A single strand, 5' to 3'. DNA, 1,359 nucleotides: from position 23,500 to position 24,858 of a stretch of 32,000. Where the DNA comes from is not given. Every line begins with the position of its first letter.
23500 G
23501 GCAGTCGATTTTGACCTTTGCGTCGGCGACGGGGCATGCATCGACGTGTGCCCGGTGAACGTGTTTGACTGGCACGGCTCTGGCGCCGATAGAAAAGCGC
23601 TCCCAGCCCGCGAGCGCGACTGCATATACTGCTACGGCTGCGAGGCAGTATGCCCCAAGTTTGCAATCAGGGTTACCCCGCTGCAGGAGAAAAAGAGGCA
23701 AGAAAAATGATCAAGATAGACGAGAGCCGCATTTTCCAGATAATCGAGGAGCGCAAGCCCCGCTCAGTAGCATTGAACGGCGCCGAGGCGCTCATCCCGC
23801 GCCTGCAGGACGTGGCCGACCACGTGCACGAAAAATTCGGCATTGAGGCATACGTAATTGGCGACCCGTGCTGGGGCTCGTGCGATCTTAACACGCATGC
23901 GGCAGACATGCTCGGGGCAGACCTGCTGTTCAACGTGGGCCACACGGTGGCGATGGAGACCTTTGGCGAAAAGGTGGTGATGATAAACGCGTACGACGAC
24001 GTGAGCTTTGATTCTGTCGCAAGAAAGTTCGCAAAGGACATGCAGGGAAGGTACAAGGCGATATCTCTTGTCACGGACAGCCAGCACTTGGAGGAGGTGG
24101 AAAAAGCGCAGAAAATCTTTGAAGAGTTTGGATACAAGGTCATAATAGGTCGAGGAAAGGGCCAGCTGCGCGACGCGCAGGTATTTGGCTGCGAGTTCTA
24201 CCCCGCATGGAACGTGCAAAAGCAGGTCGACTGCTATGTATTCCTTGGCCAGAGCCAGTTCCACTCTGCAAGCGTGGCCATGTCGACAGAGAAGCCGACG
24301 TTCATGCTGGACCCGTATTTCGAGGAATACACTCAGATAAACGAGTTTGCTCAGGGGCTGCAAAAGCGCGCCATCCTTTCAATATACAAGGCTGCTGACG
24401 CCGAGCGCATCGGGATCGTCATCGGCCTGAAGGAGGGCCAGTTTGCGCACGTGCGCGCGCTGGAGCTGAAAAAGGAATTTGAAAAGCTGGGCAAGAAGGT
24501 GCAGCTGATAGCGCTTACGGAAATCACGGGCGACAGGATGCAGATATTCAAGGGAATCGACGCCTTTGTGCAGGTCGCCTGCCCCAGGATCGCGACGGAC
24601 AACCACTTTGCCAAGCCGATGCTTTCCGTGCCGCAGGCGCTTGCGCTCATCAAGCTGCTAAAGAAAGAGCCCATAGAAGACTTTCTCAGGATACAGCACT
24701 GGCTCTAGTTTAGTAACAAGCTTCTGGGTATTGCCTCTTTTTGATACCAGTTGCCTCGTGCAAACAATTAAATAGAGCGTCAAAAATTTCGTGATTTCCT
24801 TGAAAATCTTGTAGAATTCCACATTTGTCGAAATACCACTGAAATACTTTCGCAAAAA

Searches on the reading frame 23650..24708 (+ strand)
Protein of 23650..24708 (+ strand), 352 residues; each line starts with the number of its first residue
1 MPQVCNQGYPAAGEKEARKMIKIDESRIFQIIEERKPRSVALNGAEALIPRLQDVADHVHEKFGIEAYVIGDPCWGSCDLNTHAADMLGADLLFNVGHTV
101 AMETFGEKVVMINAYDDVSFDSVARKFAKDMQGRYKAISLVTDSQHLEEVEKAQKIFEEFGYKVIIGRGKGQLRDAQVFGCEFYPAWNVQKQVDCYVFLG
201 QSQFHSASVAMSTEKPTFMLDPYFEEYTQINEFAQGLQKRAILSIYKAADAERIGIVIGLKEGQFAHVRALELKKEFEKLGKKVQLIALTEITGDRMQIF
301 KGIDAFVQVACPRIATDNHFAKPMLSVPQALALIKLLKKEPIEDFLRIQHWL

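Call 6: search_protein_families(library=ncbifam, proteins=[window:23650-24708:+], max_evalue=0.01)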
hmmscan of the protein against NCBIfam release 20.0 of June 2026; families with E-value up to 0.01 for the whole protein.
window:23650-24708:+ (352 aa): 4 families
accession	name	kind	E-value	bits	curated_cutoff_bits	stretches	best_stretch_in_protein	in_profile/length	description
TIGR00322.1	diphth2_R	domain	1.8e-66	224.8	35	1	23-331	3-317/320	diphthamide biosynthesis enzyme Dph1/Dph2 domain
TIGR03682.1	arCOG04112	equivalog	4.9e-61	206.6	202.8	1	39-335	4-297/308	diphthamide biosynthesis enzyme Dph2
TIGR00272.1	DPH2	equivalog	2.7e-11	42.8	184.05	1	29-326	43-359/497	diphthamide biosynthesis protein 2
NF002022.0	PRK00843.1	equivalog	0.0084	15.1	413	0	87-175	15-101/350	NAD(P)-dependent glycerol-1-phosphate dehydrogenase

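Call 7: search_protein_families(library=pfam, proteins=[window:23650-24708:+], max_evalue=0.01)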
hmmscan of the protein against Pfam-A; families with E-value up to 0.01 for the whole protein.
window:23650-24708:+ (352 aa): 1 family
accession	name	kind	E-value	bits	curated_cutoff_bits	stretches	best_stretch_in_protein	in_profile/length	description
PF01866.22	Diphthamide_syn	-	1.7e-66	225.1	33.2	1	46-335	3-293/302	Putative diphthamide synthesis protein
